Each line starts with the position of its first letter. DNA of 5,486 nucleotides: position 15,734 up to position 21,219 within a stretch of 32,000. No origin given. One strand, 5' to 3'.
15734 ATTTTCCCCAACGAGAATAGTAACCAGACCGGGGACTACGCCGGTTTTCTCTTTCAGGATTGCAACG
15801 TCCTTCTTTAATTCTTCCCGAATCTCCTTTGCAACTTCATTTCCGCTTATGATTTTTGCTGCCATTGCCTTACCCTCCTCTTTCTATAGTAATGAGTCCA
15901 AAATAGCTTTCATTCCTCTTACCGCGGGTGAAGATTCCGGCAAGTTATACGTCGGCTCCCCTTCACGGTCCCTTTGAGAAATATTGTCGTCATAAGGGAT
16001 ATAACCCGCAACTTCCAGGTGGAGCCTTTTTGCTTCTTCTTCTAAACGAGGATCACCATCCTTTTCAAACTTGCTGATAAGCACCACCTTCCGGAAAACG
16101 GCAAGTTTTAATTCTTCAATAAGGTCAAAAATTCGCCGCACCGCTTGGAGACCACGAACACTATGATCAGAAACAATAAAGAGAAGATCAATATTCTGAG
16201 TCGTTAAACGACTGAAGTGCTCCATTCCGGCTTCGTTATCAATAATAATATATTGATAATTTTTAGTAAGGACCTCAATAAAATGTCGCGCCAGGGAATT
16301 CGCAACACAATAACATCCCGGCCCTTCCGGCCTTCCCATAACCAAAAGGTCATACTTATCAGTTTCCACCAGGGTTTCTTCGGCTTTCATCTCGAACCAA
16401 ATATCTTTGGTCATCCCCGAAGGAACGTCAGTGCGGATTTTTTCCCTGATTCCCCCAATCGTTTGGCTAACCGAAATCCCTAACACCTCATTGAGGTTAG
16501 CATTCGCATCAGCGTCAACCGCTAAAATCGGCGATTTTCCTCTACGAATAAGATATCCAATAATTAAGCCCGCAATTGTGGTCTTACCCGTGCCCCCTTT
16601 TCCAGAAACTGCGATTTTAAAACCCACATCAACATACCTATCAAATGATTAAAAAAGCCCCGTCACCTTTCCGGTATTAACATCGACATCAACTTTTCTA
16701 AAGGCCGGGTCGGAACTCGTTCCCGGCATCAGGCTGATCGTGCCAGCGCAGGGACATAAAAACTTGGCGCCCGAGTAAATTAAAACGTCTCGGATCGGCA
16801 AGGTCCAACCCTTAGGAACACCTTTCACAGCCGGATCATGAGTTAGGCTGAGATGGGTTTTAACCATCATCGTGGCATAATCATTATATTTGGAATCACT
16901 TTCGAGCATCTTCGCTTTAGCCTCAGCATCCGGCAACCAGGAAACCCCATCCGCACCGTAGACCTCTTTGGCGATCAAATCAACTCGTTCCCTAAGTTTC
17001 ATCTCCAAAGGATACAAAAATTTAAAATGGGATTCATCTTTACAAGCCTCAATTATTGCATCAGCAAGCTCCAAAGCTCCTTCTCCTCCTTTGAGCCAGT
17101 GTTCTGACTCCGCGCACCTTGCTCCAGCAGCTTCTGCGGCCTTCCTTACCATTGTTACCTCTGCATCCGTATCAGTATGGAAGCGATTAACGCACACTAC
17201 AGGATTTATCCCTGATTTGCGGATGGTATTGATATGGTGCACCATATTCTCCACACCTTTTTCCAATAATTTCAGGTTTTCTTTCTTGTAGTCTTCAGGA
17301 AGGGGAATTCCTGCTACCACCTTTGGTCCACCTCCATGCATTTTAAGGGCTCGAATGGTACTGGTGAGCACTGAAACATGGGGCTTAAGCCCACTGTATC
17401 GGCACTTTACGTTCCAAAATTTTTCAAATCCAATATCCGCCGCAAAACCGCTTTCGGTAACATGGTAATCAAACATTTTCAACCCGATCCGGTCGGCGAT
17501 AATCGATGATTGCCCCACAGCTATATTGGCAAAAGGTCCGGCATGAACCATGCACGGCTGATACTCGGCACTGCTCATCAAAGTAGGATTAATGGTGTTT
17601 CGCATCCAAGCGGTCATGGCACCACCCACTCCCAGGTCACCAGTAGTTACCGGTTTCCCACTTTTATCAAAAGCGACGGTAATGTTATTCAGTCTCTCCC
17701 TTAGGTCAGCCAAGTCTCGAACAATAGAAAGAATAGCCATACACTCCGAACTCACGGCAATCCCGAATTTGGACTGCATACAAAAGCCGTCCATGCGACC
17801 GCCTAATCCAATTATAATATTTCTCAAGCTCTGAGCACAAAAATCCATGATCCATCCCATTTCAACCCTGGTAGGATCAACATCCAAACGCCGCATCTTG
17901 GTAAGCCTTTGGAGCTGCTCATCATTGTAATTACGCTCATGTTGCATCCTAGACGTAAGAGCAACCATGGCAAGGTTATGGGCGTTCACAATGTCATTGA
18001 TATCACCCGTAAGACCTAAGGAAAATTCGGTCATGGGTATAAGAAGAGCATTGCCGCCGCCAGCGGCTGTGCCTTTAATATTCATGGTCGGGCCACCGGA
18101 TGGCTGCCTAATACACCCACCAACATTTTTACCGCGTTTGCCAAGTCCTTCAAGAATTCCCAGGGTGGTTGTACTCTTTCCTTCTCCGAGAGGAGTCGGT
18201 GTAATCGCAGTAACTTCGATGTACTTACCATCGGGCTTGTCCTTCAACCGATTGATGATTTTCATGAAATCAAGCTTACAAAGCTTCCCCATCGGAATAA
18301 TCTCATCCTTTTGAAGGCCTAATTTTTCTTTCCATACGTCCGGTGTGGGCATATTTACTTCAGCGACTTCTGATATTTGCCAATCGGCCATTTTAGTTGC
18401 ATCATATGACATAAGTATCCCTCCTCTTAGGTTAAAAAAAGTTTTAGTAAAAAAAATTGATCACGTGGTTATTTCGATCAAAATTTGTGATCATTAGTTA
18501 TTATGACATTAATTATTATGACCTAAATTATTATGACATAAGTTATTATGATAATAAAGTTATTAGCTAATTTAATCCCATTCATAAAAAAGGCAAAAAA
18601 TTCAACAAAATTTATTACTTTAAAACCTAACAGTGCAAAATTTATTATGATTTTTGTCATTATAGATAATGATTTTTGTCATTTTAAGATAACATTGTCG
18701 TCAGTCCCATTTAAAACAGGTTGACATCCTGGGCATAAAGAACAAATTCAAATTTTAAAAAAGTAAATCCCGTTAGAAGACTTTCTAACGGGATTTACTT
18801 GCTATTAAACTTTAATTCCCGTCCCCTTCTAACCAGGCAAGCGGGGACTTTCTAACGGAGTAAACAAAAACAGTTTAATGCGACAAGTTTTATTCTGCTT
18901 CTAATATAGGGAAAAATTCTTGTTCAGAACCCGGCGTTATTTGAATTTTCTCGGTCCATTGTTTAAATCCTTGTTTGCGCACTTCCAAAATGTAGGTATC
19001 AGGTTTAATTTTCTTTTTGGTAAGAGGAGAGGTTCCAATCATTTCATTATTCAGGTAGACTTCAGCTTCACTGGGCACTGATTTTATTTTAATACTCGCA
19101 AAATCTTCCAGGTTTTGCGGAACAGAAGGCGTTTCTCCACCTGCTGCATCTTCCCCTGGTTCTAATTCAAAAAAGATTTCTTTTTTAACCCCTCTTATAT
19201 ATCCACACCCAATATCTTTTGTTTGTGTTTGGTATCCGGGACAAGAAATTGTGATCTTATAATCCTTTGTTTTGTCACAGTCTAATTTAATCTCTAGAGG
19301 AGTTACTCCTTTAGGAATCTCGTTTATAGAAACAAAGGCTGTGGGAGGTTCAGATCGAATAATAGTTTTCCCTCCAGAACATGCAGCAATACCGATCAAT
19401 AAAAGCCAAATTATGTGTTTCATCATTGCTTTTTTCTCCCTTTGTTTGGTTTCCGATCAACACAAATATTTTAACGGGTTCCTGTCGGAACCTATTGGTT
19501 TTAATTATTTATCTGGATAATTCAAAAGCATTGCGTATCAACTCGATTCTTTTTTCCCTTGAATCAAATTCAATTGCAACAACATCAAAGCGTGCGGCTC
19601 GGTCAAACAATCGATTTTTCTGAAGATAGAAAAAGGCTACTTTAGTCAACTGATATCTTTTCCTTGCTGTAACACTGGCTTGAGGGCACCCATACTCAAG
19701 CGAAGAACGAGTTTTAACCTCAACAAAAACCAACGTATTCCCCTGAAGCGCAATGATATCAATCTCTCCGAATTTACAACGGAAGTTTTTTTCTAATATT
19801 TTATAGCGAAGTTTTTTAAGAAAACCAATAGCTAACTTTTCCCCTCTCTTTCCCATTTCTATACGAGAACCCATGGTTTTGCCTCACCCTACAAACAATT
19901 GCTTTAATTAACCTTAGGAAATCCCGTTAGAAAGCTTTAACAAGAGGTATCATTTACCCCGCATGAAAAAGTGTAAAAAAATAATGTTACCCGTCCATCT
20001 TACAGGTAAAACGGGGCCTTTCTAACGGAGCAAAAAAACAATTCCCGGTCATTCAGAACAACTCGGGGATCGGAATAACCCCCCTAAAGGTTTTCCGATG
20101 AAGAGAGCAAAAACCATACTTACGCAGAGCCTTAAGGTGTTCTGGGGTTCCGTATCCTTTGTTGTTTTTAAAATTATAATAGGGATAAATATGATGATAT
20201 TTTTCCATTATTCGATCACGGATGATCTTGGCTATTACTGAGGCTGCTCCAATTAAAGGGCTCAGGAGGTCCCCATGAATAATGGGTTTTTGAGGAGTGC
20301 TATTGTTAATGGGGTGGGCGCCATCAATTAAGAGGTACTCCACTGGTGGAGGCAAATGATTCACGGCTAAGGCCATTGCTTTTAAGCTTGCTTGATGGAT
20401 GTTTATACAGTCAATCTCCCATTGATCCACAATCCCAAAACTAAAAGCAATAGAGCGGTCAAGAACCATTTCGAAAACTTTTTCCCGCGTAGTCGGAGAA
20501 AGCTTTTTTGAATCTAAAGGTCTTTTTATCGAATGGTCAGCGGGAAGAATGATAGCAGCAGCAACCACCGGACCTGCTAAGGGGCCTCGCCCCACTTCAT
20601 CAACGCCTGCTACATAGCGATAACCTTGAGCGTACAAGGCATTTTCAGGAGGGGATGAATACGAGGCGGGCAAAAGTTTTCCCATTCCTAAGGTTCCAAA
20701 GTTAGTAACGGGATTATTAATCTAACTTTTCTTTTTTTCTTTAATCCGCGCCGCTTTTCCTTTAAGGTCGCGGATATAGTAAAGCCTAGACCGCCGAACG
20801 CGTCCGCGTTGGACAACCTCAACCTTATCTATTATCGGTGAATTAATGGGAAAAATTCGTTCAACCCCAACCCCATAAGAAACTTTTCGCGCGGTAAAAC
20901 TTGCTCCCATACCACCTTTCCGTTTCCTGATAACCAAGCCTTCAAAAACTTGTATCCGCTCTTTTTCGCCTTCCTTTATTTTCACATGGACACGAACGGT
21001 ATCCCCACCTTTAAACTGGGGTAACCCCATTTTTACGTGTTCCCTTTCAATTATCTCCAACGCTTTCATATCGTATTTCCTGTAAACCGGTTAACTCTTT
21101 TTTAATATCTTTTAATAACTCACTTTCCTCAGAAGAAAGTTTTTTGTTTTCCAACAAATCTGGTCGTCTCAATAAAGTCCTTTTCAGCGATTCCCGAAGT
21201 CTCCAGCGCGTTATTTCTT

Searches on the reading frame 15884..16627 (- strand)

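Call 46: search_protein_families(library=pfam, proteins=[window:15884-16627:-], max_evalue=0.00001)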
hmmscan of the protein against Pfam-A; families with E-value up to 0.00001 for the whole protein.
window:15884-16627:- (247 aa): 3 families
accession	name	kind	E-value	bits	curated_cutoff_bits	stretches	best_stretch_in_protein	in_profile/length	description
PF01656.29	CbiA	-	7.9e-15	55.4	25.4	1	5-225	2-124/125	CobQ/CobB/MinD/ParA nucleotide binding domain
PF13614.12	AAA_31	-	1.8e-09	38.2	27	1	9-176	9-170/177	AAA domain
PF10609.15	ParA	-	4.5e-06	26.7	27.1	0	7-246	9-245/246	NUBPL iron-transfer P-loop NTPase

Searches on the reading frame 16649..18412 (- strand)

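Call 46: search_protein_families(library=pfam, proteins=[window:16649-18412:-], max_evalue=0.00001)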
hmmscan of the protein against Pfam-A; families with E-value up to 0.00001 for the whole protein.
window:16649-18412:- (587 aa): 1 family
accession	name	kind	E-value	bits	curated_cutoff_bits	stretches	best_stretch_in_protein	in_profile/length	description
PF01268.25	FTHFS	-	2.8e-212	706.3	27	1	9-587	2-556/556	Formate--tetrahydrofolate ligase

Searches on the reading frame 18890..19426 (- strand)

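Call 46: search_protein_families(library=pfam, proteins=[window:18890-19426:-], max_evalue=0.00001)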
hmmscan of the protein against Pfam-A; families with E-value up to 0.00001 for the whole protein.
window:18890-19426:- (178 aa): 1 family
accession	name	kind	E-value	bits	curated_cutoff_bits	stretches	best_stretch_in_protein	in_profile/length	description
PF08308.17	PEGA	-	3.6e-22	78.5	20.8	2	110-172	2-64/71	PEGA domain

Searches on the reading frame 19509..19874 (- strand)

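Call 46: search_protein_families(library=pfam, proteins=[window:19509-19874:-], max_evalue=0.00001)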
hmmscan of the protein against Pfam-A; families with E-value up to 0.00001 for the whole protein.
window:19509-19874:- (121 aa): 2 families
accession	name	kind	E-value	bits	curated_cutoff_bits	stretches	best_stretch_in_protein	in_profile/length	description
PF02021.23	UPF0102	-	1e-27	96.7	23.6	1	11-101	1-80/80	Uncharacterised protein family UPF0102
PF08378.17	NERD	-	3.7e-08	34.3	22.1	1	8-71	2-72/111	Nuclease-related domain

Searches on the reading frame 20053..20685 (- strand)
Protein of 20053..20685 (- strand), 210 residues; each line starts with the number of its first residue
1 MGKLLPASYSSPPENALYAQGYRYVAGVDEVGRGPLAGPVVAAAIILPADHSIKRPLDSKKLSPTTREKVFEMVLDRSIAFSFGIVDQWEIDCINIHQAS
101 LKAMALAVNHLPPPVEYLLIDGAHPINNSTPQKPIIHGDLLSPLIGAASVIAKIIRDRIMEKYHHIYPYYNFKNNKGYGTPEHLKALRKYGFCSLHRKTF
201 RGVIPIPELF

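Call 46: search_protein_families(library=pfam, proteins=[window:20053-20685:-], max_evalue=0.00001)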
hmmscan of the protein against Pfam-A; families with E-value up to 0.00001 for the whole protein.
window:20053-20685:- (210 aa): 1 family
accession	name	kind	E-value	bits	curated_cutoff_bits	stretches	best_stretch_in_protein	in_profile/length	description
PF01351.25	RNase_HII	-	3.5e-33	115.6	25.8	1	26-201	1-197/199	Ribonuclease HII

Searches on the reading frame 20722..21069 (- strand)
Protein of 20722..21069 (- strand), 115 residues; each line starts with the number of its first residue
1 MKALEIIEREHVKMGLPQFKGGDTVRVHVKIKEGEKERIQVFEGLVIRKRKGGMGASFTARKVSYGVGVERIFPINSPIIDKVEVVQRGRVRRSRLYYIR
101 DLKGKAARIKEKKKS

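Call 46: search_protein_families(library=pfam, proteins=[window:20722-21069:-], max_evalue=0.00001)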
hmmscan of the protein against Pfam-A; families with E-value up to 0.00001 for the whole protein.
window:20722-21069:- (115 aa): 1 family
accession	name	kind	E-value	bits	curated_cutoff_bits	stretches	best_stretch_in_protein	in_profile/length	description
PF01245.26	Ribosomal_L19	-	2.8e-47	159.7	22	1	4-112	3-111/111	Ribosomal protein L19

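Call 60: list_cluster_members(proteins=[window:20722-21069:-, window:22505-23836:-, window:24064-25578:-, window:26472-27467:-, window:16649-18412:-, window:9140-11350:-, window:2357-4267:-, window:5194-6057:-, window:7759-9099:-, window:21047-21820:-])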
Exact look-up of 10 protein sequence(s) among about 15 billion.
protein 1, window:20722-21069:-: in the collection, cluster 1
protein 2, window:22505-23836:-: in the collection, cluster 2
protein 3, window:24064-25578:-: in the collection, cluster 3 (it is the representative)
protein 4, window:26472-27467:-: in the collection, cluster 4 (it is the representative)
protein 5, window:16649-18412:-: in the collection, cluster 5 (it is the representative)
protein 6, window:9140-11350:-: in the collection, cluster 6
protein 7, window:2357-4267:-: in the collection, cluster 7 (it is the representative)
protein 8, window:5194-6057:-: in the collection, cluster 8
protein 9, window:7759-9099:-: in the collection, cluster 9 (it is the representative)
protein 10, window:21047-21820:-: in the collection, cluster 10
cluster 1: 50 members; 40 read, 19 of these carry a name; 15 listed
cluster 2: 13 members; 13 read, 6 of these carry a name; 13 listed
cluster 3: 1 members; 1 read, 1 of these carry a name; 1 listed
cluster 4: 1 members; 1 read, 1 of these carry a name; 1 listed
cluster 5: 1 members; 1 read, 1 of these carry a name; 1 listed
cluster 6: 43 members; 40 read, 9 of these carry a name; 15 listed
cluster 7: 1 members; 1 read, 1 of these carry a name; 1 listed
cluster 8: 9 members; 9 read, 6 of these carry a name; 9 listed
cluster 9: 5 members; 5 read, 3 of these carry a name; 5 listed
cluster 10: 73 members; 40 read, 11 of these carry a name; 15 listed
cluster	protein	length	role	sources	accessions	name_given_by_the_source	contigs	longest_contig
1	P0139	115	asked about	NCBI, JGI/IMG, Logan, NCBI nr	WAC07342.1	MAG: 50S ribosomal protein L19 [Thermodesulfobacteriota bacterium] | large subunit ribosomal protein L19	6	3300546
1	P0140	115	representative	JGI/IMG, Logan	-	-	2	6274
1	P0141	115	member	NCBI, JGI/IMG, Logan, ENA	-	large subunit ribosomal protein L19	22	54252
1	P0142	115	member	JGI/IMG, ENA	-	large subunit ribosomal protein L19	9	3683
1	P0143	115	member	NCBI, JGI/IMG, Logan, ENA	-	large subunit ribosomal protein L19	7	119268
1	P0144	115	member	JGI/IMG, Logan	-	large subunit ribosomal protein L19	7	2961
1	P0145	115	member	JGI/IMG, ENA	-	large subunit ribosomal protein L19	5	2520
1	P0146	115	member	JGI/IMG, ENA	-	large subunit ribosomal protein L19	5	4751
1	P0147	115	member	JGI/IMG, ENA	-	large subunit ribosomal protein L19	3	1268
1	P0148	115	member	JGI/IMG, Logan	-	large subunit ribosomal protein L19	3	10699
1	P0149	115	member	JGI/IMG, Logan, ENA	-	large subunit ribosomal protein L19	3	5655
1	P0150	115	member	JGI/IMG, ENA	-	large subunit ribosomal protein L19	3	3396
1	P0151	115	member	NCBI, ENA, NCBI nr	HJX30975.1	MAG TPA: 50S ribosomal protein L19 [Thermodesulfobacteriota bacterium] | 50S ribosomal protein L19 [Thermodesulfobacteriota bacterium]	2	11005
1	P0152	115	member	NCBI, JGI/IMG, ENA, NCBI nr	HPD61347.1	MAG TPA: 50S ribosomal protein L19 [Thermodesulfobacteriota bacterium] | 50S ribosomal protein L19 [Thermodesulfobacteriota bacterium]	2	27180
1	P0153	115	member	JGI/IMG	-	large subunit ribosomal protein L19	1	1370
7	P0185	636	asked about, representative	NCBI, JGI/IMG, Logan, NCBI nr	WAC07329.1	MAG: NADH-quinone oxidoreductase subunit NuoF [Thermodesulfobacteriota bacterium] | NADH:ubiquinone oxidoreductase subunit F (NADH-binding)/(2Fe-2S) ferredoxin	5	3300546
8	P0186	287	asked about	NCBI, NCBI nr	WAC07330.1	MAG: CoB--CoM heterodisulfide reductase iron-sulfur subunit B family protein ...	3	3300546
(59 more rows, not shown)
